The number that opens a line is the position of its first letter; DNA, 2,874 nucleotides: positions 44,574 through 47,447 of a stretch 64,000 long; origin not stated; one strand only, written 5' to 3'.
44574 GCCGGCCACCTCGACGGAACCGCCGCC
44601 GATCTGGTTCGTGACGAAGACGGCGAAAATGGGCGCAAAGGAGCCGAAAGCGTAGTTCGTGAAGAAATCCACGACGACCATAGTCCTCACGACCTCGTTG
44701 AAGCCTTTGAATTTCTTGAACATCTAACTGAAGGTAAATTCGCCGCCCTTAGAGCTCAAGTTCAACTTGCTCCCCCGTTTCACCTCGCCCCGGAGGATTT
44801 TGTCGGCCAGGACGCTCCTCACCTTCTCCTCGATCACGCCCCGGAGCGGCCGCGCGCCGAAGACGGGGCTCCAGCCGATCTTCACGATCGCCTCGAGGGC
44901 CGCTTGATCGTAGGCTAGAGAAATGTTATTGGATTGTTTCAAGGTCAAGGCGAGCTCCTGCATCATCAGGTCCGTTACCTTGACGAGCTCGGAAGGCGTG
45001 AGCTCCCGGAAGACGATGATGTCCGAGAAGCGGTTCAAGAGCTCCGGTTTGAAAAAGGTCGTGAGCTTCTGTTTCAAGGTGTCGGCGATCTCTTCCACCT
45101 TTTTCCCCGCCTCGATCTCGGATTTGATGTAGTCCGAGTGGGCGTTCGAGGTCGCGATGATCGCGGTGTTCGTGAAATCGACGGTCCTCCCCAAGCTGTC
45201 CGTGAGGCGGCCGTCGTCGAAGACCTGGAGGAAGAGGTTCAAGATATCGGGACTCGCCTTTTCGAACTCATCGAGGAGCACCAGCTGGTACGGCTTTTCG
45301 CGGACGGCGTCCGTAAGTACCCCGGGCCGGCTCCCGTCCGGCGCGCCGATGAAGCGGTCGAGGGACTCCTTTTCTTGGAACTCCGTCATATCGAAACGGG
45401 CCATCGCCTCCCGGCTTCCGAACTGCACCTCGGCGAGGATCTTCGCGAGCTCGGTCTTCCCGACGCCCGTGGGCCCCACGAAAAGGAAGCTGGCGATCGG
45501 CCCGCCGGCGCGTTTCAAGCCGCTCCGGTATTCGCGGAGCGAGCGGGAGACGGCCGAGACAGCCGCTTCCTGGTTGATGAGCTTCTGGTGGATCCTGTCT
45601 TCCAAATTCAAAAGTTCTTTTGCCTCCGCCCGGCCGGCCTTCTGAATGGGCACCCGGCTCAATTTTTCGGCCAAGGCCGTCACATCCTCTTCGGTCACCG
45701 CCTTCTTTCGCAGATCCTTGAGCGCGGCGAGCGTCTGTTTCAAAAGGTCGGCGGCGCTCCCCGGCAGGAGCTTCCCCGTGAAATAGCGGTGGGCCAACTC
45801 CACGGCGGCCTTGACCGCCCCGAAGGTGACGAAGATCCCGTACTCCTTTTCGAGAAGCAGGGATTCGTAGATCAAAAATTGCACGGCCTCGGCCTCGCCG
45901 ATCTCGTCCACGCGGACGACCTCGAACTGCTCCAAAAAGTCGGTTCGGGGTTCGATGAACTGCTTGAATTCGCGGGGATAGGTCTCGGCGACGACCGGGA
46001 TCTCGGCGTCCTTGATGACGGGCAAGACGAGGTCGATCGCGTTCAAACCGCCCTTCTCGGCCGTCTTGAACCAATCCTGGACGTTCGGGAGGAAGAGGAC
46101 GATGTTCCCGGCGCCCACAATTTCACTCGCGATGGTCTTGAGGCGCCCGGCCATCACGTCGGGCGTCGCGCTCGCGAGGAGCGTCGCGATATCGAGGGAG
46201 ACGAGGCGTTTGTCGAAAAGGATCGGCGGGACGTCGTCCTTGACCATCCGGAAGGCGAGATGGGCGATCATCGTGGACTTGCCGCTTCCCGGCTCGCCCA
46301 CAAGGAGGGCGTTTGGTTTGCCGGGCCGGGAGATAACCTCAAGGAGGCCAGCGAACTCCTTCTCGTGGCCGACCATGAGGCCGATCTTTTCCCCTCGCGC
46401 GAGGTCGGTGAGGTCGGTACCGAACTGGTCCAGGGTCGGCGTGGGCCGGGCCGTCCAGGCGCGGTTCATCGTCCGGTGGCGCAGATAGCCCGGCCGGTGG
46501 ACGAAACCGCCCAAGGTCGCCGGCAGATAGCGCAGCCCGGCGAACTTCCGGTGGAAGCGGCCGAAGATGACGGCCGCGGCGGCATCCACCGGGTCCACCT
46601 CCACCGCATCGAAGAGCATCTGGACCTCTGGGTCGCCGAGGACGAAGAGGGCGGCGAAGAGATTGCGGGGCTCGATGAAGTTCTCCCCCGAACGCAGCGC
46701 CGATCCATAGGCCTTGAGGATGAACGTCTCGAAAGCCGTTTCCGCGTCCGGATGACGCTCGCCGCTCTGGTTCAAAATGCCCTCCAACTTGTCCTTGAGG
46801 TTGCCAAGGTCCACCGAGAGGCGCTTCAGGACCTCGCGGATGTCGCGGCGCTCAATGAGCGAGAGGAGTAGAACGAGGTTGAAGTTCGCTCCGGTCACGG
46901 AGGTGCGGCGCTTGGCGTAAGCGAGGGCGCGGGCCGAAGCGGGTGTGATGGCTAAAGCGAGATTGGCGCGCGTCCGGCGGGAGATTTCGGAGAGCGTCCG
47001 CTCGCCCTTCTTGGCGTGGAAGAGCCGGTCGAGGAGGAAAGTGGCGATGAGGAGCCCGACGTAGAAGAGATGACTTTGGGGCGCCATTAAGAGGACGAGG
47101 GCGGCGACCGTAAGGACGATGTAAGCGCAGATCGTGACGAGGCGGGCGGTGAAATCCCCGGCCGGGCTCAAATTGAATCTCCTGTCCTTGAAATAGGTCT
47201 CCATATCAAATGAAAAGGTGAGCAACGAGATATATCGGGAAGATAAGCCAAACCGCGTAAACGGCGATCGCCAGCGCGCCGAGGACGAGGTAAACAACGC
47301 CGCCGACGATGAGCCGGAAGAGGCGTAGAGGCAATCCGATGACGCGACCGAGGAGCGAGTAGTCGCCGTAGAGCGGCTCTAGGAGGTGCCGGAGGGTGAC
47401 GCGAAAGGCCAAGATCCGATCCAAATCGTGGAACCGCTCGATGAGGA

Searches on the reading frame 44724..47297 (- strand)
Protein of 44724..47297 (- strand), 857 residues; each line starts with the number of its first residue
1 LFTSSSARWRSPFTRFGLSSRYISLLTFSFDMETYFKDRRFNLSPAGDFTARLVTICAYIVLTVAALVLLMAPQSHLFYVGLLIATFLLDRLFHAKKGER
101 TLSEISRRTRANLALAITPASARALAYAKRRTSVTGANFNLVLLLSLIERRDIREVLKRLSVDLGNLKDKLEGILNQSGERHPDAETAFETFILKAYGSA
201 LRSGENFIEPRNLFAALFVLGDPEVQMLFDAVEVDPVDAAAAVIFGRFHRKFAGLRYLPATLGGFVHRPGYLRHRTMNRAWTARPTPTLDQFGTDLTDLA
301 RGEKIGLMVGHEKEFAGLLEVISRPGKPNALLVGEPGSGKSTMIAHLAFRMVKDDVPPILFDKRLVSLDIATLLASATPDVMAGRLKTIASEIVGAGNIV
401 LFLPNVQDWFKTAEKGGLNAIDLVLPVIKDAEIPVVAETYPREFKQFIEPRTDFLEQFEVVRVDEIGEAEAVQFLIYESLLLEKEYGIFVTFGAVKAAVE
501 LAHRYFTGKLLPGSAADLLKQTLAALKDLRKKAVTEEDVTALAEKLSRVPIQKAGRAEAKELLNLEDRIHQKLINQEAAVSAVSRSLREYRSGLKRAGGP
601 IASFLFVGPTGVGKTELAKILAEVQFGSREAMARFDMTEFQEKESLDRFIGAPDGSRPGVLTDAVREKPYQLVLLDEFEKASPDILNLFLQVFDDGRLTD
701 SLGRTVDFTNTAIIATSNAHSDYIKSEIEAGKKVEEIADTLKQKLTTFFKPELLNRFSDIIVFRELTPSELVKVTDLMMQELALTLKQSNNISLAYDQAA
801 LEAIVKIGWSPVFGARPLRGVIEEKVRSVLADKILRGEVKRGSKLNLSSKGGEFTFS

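Call 57: search_protein_families(library=pfam, proteins=[window:44724-47297:-], max_evalue=0.001)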
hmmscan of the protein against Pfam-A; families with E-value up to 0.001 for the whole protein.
window:44724-47297:- (857 aa): 19 families
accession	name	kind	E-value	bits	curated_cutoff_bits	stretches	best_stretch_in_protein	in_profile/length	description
PF07724.20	AAA_2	-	7.9e-52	176.1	27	1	600-759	2-165/166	AAA domain (Cdc48 subfamily)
PF10431.15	ClpB_D2-small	-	2.9e-19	69.3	21.9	1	766-845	1-79/81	C-terminal, D2-small domain, of ClpB protein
PF07728.20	AAA_5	-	3.8e-17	63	22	1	604-725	2-128/139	AAA domain (dynein-related subfamily)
PF00004.35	AAA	-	8.1e-13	49.4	21.2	1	605-727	2-117/131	ATPase family associated with various cellular activities (AAA)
PF17871.7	AAA_lid_9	-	3.6e-09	36.9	22.8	1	479-561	13-93/104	AAA lid domain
PF13191.12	AAA_16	-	1.4e-08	35.8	32.6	1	312-354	6-51/167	AAA ATPase domain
PF13401.12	AAA_22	-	1.5e-06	29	27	0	328-352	6-30/130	AAA domain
PF20720.3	nSTAND3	-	2.7e-06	27.6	27.2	0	331-357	21-47/155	Novel STAND NTPase 3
PF13479.12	AAA_24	-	4.7e-06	27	27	0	604-687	5-82/195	AAA domain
PF00158.32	Sigma54_activat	-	7.2e-05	23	20.2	0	585-720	6-144/168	Sigma-54 interaction domain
PF01078.27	Mg_chelatase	-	8.9e-05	22.4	20.3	0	322-347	17-42/207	Magnesium chelatase, subunit ChlI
PF06414.18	Zeta_toxin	-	0.0001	22.3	22.3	0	603-642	18-56/199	Zeta toxin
PF13555.12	AAA_29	-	0.00012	22.2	27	0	324-345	21-41/61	P-loop containing region of AAA domain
PF00005.33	ABC_tran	-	0.00019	22.5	25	0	331-348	15-32/137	ABC transporter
PF12775.13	AAA_7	-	0.00022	21.3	25.8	0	328-356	34-62/181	P-loop containing dynein motor region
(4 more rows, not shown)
